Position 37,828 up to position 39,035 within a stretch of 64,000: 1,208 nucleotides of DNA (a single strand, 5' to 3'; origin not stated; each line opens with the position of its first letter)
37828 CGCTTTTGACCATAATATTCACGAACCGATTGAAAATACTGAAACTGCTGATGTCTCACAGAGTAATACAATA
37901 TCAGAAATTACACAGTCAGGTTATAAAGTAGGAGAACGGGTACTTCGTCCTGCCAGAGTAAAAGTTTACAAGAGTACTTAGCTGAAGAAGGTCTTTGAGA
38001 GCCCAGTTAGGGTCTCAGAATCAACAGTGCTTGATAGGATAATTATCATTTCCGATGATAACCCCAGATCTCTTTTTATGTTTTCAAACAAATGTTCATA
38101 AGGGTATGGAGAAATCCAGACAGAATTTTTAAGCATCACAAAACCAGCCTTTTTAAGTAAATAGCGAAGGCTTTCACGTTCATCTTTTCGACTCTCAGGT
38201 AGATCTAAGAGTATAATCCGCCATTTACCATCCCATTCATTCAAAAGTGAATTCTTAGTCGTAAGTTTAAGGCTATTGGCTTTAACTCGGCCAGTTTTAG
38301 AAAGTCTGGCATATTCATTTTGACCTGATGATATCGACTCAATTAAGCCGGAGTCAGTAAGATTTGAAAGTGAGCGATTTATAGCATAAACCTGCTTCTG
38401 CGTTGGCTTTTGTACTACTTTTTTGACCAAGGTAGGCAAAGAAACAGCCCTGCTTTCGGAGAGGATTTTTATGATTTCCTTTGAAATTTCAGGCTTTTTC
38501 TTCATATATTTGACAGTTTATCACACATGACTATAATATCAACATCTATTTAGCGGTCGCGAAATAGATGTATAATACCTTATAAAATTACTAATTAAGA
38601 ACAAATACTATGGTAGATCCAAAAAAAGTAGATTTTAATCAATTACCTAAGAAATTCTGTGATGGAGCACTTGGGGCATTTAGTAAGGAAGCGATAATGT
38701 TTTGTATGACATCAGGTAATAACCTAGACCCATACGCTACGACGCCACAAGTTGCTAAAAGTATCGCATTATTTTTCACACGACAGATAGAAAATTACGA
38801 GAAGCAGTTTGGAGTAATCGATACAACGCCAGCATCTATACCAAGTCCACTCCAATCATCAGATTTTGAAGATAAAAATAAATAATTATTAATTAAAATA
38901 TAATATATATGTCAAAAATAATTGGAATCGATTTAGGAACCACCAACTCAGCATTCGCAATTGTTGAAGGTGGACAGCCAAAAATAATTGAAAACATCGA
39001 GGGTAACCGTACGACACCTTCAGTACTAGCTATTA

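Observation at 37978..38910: Non-canonical heat-shock locus: wHTH regulator instead of HrcA, consensus promoter plus 8-N10-8 palindrome instead of CIRCE, DUF3467 gene fused into the dnaK unit, no dnaJ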

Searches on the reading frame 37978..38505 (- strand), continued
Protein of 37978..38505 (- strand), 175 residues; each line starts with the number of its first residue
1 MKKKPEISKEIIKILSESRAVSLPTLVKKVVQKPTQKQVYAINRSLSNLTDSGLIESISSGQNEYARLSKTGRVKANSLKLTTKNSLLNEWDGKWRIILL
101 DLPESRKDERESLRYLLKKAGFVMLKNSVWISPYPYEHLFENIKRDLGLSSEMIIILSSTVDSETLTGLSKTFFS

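Call 54: fold_search(model_id=the predicted structure, library=pdb)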
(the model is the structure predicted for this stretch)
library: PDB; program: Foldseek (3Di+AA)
matches with E <= 10: 1176; with E <= 0.001: 5
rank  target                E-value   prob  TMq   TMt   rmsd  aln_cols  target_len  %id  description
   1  8a39_AP1              1.5e-06  1.00  0.45  0.28   9.0       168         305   18  Crystal Structure of PaaX from Escherichia coli W (released 2023-07-05)
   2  3l09_A                6.3e-05  1.00  0.40  0.30   7.5       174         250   14  Crystal structure of Putative transcriptional regulator (JANN_22DEC04_CONTIG27_REVISED_GENE3569) from Jannaschia sp. C (released 2010-01-12)
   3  3l09_D                1.0e-04  1.00  0.41  0.30   7.7       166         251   14  Crystal structure of Putative transcriptional regulator (JANN_22DEC04_CONTIG27_REVISED_GENE3569) from Jannaschia sp. C (released 2010-01-12)
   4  3l09_C                1.5e-04  1.00  0.41  0.30   7.9       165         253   14  Crystal structure of Putative transcriptional regulator (JANN_22DEC04_CONTIG27_REVISED_GENE3569) from Jannaschia sp. C (released 2010-01-12)
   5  3l09_B                2.3e-04  1.00  0.42  0.31   7.8       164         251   15  Crystal structure of Putative transcriptional regulator (JANN_22DEC04_CONTIG27_REVISED_GENE3569) from Jannaschia sp. C (released 2010-01-12)
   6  4jba_B                2.0e-03  1.00  0.39  0.48  10.3       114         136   20  Crystal Structure of the Oxidized Form of MarR from E.coli (released 2013-10-16)
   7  3kfw                  2.7e-03  1.00  0.40  0.32   9.3       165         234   12  Uncharacterized protein Rv0674 from Mycobacterium tuberculosis (released 2009-12-01)
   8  3cdh_B                3.0e-03  1.00  0.36  0.46  11.7       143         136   12  Crystal structure of the MarR family transcriptional regulator SPO1453 from Silicibacter pomeroyi DSS-3 (released 2008-03-18)
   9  6qpq_B                3.4e-03  1.00  0.35  0.70   2.2        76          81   17  The structure of the cohesin head module elucidates the mechanism of ring opening (released 2020-02-05)
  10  4ooi_C                3.7e-03  1.00  0.37  0.65   2.1        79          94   22  Reduced HlyU from Vibrio cholerae N16961 (released 2014-12-31)
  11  3f6v                  3.7e-03  1.00  0.32  0.55   2.9        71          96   22  Crystal structure of Possible transcriptional regulator for arsenical resistance (released 2008-11-25)
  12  6ez1_A                4.7e-03  1.00  0.37  0.56  10.3       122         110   15  Structure of h. salinarum RosR (vng0258) grown from NaBr (released 2018-08-22)
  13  6o8n_A                5.3e-03  1.00  0.36  0.63   2.8        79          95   22  Crystal Structure of C9S tetrasulfide state of Sulfide-responsive transcriptional repressor (SqrR) from Rhodobacter ca (released 2020-04-01)
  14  3cuq_A                5.3e-03  0.98  0.30  0.25  13.7       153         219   16  Integrated structural and functional model of the human ESCRT-II complex (released 2008-11-04)
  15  6o8k                  5.6e-03  1.00  0.36  0.64   1.9        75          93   19  Crystal Structure of apo and reduced Sulfide-responsive transcriptional repressor (SqrR) from Rhodobacter capsulatus. (released 2020-04-01)
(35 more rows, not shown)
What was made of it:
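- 37978..38505 (-): REG: a 175-aa truncated PaaX-like regulator with a winged helix (about residues 1-82) and a Cas2-like PaaX_M domain (about 89-173). It lacks the PaaX_C domain. Foldseek top hits are PaaX 8a39 and 3l09 (call 54).
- On PaaX family (TIGR02277; PF07848 / PF20803 / PF08223): The best Foldseek hits are 8a39 (PaaX of E. coli W, E 1.5e-6) and 3l09 (call 54).
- Tried and rejected: The PaaX relationship needed a fold search (call 54).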

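Call 59: search_protein_families(library=ncbifam, proteins=[window:37978-38505:-], max_evalue=0.1)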
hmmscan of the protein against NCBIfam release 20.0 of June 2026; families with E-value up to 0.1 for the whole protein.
window:37978-38505:- (175 aa): 2 families
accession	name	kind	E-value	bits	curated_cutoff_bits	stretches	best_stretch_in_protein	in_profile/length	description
TIGR02277.1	PaaX_trns_reg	equivalog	3.3e-11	43.3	264.55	1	42-145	37-138/279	phenylacetic acid degradation operon negative regulatory protein PaaX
TIGR01573.1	cas2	equivalog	0.0011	19.1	24.5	1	96-132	3-40/96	CRISPR-associated endonuclease Cas2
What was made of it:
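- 37978..38505 (-): TIGR02277 scores 43 bits against a cutoff of 264 (call 59).
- On PaaX family (TIGR02277; PF07848 / PF20803 / PF08223): The TIGR02277 alignment covers only model positions 37-138 of 279 (call 59). 43.3 bits against a cutoff of 264.55 (call 59).
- Closest known: PaaX. Different: It scores 43 bits against the 264-bit TIGR02277 cutoff (call 59).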

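Call 67: find_encoding_contigs(protein=P0003, flank=4000, max_places=2)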
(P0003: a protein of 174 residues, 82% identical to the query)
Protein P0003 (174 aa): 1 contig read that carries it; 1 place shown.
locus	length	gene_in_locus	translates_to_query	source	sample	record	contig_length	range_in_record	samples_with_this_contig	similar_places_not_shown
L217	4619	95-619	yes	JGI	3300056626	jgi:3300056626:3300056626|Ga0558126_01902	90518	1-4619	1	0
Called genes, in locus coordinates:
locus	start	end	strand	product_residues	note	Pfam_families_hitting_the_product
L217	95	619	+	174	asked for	PF20803:PaaX_M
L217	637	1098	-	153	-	-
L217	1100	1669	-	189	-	PF01025:GrpE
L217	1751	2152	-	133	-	PF00380:Ribosomal_S9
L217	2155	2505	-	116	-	PF00572:Ribosomal_L13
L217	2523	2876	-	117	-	PF01196:Ribosomal_L17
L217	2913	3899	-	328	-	PF01193:RNA_pol_L, PF01000:RNA_pol_A_bac, PF03118:RNA_pol_A_CTD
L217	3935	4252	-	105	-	-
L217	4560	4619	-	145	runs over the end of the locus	PF00411:Ribosomal_S11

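Call 68: find_encoding_contigs(protein=P0002, flank=4000, max_places=2)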
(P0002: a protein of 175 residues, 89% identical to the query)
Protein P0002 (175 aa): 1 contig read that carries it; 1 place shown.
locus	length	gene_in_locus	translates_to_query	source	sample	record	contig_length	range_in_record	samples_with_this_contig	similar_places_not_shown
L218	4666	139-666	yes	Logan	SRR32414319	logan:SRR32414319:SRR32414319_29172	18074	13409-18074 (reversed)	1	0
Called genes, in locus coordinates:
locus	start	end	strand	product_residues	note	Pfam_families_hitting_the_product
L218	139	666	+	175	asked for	PF20803:PaaX_M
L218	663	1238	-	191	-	PF01025:GrpE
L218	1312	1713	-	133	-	PF00380:Ribosomal_S9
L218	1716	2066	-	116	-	PF00572:Ribosomal_L13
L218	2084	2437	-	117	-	PF01196:Ribosomal_L17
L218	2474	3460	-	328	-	PF01193:RNA_pol_L, PF01000:RNA_pol_A_bac, PF03118:RNA_pol_A_CTD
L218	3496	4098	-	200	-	PF00163:Ribosomal_S4, PF01479:S4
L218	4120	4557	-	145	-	PF00411:Ribosomal_S11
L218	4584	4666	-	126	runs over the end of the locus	PF00416:Ribosomal_S13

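Call 71: search_protein_representatives(alignment_id=A1)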
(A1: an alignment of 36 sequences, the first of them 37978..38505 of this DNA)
Query: 36 sequences, 177 profile positions. Proteins with E-value up to 0.001 (for the whole library): 3827; up to 1e-10: 1280; up to 1e-30: 21. The best 150 are listed.
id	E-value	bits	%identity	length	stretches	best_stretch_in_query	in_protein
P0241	9.0e-75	266.2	-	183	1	1-175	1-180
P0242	5.8e-70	250.6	-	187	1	3-176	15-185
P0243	1.5e-50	187.3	-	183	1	1-174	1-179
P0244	1.7e-50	187.1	-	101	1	79-177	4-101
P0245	4.3e-49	182.6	-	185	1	1-176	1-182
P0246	1.5e-48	180.9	-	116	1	65-176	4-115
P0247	1.7e-48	180.7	-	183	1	1-176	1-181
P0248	2.5e-47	176.9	-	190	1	1-176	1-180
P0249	7.6e-47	175.3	-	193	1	4-176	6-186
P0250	1.8e-46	174.1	-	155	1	39-174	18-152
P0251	3.0e-46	173.3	-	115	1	77-165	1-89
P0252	1.2e-45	171.4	-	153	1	1-114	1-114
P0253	5.4e-41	156.2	-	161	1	3-108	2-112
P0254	3.2e-39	150.5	-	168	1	1-106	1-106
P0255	1.1e-36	142.1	-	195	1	6-175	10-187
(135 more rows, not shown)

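Call 73: find_homologous_proteins(query=P0255, max_evalue=0.00001)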
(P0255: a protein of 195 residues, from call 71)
Query P0255 (195 aa): 26 proteins with E <= 0.00001 among 462 candidates.
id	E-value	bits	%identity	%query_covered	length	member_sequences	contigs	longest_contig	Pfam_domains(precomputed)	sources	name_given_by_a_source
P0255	5.2e-118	409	100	100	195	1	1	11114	PF20803.3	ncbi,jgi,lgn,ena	-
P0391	1.3e-46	177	43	94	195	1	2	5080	PF20803.3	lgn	-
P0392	3.1e-45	172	41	98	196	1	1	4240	PF20803.3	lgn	-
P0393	2.4e-33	134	39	87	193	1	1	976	PF20803.3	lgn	-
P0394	1.8e-32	131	35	93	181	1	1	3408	PF20803.3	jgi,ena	-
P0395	2.9e-32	130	37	88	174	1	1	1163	PF20803.3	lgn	-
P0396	1.7e-31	128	46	70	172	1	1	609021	PF20803.3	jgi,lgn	-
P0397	7.8e-28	116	40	71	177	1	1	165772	PF20803.3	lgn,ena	-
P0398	1.2e-25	108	33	91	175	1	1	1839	PF20803.3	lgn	-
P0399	2.1e-12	65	34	57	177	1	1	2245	PF20803.3,PF09827.15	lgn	-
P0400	2.4e-11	62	40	44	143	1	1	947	PF20803.3,PF09827.15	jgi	jgi:phenylacetic acid degradation operon negative regulatory protein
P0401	3.3e-11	61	35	58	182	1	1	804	PF20803.3,PF09827.15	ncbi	-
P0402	1.0e-10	60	32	64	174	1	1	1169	PF20803.3,PF09827.15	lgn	-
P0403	1.7e-9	56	35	56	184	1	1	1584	PF20803.3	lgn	-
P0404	2.1e-9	56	29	56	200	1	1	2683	PF20803.3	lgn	-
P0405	2.5e-9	55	32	44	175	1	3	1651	PF20803.3,PF09827.15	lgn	-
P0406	1.7e-8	53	29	49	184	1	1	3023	PF20803.3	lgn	-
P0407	2.3e-8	52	32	50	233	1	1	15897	PF20803.3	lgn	-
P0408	6.3e-8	51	30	71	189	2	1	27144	PF20803.3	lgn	-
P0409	6.7e-8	51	28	51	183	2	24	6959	PF20803.3,PF09827.15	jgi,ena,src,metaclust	metaclust:\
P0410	7.2e-8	51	30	58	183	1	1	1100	PF20803.3,PF09827.15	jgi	-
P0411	1.7e-7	49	26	54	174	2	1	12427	PF20803.3,PF09827.15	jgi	-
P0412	2.6e-7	49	29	68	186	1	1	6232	PF20803.3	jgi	jgi:hypothetical protein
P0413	1.6e-6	46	29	47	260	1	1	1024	PF20803.3,PF08223.17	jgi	-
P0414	3.2e-6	45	31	44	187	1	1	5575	PF20803.3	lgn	-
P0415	8.6e-6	44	28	58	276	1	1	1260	PF20803.3,PF08223.17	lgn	-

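Call 74: find_encoding_contigs(protein=P0255, flank=5000, max_places=2)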
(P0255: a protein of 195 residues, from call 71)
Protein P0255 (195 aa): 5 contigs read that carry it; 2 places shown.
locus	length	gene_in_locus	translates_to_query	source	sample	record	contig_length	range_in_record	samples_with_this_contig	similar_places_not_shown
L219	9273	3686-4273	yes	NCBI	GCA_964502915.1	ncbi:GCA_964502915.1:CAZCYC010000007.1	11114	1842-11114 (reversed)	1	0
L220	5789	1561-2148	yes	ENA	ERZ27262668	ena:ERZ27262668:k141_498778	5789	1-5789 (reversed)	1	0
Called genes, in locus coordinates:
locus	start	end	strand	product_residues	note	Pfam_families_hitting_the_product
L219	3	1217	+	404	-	?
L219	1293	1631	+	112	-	-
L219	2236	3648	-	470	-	PF00587:tRNA-synt_2b, PF03129:HGTP_anticodon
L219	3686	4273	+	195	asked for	PF20803:PaaX_M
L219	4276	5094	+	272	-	PF00398:RrnaAD, PF13649:Methyltransf_25 (weak)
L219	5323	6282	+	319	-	-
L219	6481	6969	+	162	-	PF00466:Ribosomal_L10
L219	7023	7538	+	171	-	PF16320:Ribosomal_L12_N, PF00542:Ribosomal_L12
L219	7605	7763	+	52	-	-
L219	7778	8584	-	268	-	-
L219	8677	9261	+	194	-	-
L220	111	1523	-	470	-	PF00587:tRNA-synt_2b, PF03129:HGTP_anticodon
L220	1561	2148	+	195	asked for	PF20803:PaaX_M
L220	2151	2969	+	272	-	PF00398:RrnaAD, PF13649:Methyltransf_25 (weak)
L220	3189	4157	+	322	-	-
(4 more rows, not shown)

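Call 75: find_encoding_contigs(protein=P0408, flank=5000, max_places=2)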
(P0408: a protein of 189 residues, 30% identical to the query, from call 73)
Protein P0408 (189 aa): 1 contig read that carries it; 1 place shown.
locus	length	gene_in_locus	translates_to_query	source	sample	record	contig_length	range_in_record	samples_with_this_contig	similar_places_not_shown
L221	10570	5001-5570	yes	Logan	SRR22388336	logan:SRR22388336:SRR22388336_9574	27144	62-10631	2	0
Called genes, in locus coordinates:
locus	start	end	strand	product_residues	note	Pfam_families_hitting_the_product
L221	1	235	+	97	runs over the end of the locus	?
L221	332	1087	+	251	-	-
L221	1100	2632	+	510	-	PF13482:RNase_H_2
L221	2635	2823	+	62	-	-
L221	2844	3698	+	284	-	PF14267:DUF4357, PF18755:RAMA (weak)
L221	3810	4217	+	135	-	-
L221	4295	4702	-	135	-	-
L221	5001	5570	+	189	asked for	PF20803:PaaX_M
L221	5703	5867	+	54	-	-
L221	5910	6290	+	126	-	PF00719:Pyrophosphatase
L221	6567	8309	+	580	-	PF07973:tRNA_SAD, PF00587:tRNA-synt_2b, PF03129:HGTP_anticodon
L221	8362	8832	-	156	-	-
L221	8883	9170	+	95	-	PF06961:DUF1294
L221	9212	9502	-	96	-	-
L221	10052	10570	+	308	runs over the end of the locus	PF01370:Epimerase, PF02719:Polysacc_synt_2 (faint), PF04321:RmlD_sub_bind, PF16363:GDP_Man_Dehyd (weak)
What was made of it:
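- More distant members of the REG family sit next to unrelated genes (calls 74, 75).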

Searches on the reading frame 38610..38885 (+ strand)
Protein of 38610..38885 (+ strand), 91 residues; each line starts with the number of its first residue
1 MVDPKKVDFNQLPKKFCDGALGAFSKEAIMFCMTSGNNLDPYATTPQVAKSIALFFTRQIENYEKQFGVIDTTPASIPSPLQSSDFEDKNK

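Call 3: search_protein_families(library=pfam, proteins=[window:38610-38885:+], max_evalue=0.01)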
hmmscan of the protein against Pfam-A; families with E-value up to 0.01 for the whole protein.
window:38610-38885:+ (91 aa): 1 family
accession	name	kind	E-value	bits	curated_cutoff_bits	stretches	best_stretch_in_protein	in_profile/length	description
PF11950.13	DUF3467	-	0.0093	16.4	25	0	44-71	64-91/92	Protein of unknown function (DUF3467)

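Call 58: search_protein_families(library=pfam, alignment_id=A2, max_evalue=1)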
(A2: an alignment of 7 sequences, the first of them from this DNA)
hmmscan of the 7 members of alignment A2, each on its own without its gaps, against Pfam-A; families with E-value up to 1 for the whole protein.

A. member 1, seq(91 aa): 1 family
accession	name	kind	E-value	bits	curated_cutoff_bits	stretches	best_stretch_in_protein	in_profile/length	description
PF11950.13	DUF3467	-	0.0093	16.4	25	1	44-71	64-91/92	Protein of unknown function (DUF3467)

B. families by the number of members that match (of 7 scanned): 4 families
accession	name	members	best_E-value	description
PF11950.13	DUF3467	7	4.5e-05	Protein of unknown function (DUF3467)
PF08955.15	BofC_C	2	0.009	BofC C-terminal domain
PF18857.6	LPD38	1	0.049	Large polyvalent protein associated domain 38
PF10045.14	DUF2280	1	0.22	Uncharacterized conserved protein (DUF2280)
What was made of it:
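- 38610..38885 (+): A 91-aa DUF3467-like gene. It is the first gene of the operator-controlled unit and is a variable cargo, not a constant part of the system. Weak Pfam hit (call 3); all 7 orthologues hit PF11950 (call 58).
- Checked: All 7 orthologues do hit that family, with a best E of 4.5e-5 (call 58).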

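Call 59: search_protein_families(library=ncbifam, proteins=[window:38610-38885:+], max_evalue=0.1)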
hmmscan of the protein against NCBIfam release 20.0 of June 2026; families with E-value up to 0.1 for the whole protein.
window:38610-38885:+ (91 aa): 0 families
